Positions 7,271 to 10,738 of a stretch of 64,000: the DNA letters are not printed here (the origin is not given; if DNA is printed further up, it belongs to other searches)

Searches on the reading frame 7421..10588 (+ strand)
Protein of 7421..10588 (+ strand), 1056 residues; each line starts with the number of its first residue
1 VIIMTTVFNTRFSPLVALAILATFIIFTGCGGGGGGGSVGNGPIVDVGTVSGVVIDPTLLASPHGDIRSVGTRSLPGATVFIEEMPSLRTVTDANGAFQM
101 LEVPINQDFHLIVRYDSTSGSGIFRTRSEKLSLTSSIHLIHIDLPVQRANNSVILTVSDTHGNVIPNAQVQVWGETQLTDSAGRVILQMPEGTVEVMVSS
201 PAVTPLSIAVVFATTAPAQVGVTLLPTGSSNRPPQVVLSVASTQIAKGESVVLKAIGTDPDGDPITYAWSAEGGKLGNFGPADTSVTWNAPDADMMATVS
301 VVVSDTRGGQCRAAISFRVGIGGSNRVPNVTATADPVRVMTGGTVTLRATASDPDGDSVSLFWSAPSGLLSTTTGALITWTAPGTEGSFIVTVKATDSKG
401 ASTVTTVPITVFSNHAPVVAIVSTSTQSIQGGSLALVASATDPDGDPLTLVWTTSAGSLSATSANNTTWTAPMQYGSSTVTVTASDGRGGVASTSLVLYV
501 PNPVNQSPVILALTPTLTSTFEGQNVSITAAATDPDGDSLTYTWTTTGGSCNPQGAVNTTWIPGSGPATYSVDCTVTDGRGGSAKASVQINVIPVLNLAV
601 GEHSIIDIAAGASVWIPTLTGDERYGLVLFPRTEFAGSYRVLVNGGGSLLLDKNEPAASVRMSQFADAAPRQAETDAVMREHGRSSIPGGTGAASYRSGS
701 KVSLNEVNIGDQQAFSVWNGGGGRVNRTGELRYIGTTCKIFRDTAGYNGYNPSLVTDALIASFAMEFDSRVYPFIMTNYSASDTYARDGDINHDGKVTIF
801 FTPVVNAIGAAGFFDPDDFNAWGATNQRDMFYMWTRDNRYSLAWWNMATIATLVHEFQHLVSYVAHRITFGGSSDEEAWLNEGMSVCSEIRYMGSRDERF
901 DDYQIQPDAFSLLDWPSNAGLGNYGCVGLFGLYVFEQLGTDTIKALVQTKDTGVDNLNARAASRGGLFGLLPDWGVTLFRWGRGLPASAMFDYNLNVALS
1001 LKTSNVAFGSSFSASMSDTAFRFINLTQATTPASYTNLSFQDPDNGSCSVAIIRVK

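Call 24: search_protein_families(library=pfam, proteins=[window:7421-10588:+], max_evalue=0.01)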
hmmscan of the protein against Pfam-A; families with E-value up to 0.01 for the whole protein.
window:7421-10588:+ (1056 aa): 12 families
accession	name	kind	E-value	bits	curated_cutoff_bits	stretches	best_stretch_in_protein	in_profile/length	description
PF17963.7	Big_9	-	2.1e-31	109.1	23.6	4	505-591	1-89/89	Bacterial Ig domain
PF00801.26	PKD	-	1.2e-18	67.3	23.5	4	330-406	2-76/80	PKD domain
PF18911.6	PKD_4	-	2.4e-16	60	27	3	505-592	1-85/85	PKD domain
PF22352.2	K319L-like_PKD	-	5.9e-16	58.7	27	2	342-411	11-84/84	K319L-like, PKD domain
PF21027.3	Sde0182_C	-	4.6e-11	43.6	27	0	526-545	2-22/83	Cellulose-binding protein Sde0182, C-terminal domain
PF17892.7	Cadherin_5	-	4.9e-09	36.4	26.5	2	414-497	2-94/98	Cadherin-like domain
PF05345.18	He_PIG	-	5.5e-09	36.8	24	2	338-411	12-95/96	Putative Ig domain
PF17803.7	Cadherin_4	-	5.6e-09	36.8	25.1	2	502-549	8-56/71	Bacterial cadherin-like domain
PF13715.12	CarbopepD_reg_2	-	6.1e-07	29.8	32.2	1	65-115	3-52/88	CarboxypepD_reg-like domain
PF13620.12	CarboxypepD_reg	-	1.3e-06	29.1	32.3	2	156-224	5-81/82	Carboxypeptidase regulatory-like domain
PF19116.6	DUF5801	-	0.00016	22.4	27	0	331-360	103-131/137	Domain of unknown function (DUF5801)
PF13927.12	Ig_3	-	0.00023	22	30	0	508-550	2-41/78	Immunoglobulin domain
